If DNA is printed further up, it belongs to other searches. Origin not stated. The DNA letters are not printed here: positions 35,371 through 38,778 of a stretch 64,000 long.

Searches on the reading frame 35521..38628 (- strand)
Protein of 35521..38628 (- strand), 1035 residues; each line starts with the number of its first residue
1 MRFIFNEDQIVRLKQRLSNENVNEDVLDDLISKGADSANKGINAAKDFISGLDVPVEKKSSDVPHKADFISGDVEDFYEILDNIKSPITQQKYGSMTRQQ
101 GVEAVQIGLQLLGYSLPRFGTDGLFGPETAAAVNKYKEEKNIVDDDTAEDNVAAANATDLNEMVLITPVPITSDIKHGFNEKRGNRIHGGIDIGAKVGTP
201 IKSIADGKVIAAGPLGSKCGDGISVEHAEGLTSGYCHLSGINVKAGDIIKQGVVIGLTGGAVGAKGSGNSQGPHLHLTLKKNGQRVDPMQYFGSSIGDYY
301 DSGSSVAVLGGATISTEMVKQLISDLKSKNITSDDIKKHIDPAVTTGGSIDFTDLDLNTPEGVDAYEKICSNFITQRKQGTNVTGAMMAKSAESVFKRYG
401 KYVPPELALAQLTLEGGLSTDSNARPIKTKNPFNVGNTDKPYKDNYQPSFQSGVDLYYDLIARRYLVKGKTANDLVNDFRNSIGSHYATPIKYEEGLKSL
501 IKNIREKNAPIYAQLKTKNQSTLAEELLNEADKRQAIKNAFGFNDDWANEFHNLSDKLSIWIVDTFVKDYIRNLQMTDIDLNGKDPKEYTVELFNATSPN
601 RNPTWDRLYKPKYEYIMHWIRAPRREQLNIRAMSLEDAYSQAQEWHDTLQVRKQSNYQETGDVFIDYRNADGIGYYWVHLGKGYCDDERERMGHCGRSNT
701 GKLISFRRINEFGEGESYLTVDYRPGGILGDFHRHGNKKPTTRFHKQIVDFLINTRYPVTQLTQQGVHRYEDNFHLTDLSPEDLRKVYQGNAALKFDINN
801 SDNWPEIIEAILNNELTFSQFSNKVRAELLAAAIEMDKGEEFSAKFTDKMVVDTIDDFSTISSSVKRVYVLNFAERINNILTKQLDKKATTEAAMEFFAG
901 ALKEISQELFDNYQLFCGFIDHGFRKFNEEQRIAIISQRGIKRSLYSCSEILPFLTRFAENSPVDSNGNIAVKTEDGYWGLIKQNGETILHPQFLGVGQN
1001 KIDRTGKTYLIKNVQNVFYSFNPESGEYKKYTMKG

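Call 11: search_protein_families(library=pfam, proteins=[window:35521-38628:-], max_evalue=0.01)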
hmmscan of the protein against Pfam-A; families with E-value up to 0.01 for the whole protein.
window:35521-38628:- (1035 aa): 4 families
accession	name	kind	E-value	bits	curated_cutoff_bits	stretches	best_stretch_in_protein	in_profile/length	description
PF01551.29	Peptidase_M23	-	2.3e-24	85.8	28.7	1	187-288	2-96/96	Peptidase family M23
PF01832.25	Glucosaminidase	-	0.00027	22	30.2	1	391-504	3-121/123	Mannosyl-glycoprotein endo-beta-N-acetylglucosaminidase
PF01471.23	PG_binding_1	-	0.00029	21.4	23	1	99-141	2-42/57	Putative peptidoglycan binding domain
PF00929.31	RNase_T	-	0.0013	19.8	24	1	832-946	22-128/164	Exonuclease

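Call 12: search_protein_families(library=phrogs, proteins=[window:35521-38628:-], max_evalue=0.001)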
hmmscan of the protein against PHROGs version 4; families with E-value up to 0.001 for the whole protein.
window:35521-38628:- (1035 aa): 20 families
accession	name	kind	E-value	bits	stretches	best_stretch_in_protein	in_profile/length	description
phrog_6700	-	lysis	4.5e-21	74.6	1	170-384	2607-2823/2898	endolysin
phrog_21656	-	other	2.2e-19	70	1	177-294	626-745/1022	peptidase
phrog_7767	-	other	2.3e-19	70.9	1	177-292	10-119/194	metallo-endopeptidase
phrog_28672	-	other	1.3e-18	67.8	1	169-279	270-373/397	metallo-endopeptidase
phrog_37190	-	other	5.4e-15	56.5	1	140-293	99-239/244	peptidase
phrog_16615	-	other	2.9e-14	53.8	1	173-292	404-517/529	peptidase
phrog_10030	-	tail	1.9e-13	49.6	1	181-291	1907-2017/2105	tail length tape measure protein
phrog_1067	-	head and packaging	1.5e-12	47.8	1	136-285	721-850/991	minor head protein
phrog_36429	-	unknown function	2.9e-11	42.8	1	179-293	121-234/1159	-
phrog_14988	-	other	2.6e-08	34.9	1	184-290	29-137/272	peptidase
phrog_167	-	tail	2.9e-08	32.9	1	184-283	1209-1291/1555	tail length tape measure protein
phrog_880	-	lysis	3.2e-08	34.4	1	177-293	19-137/435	endolysin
phrog_28394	-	unknown function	4.4e-08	33.6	1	188-292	203-300/303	-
phrog_3572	-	lysis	4.7e-08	32.9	1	187-281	480-574/653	endolysin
phrog_3578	-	lysis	1.5e-07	32.1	1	157-300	199-364/405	endolysin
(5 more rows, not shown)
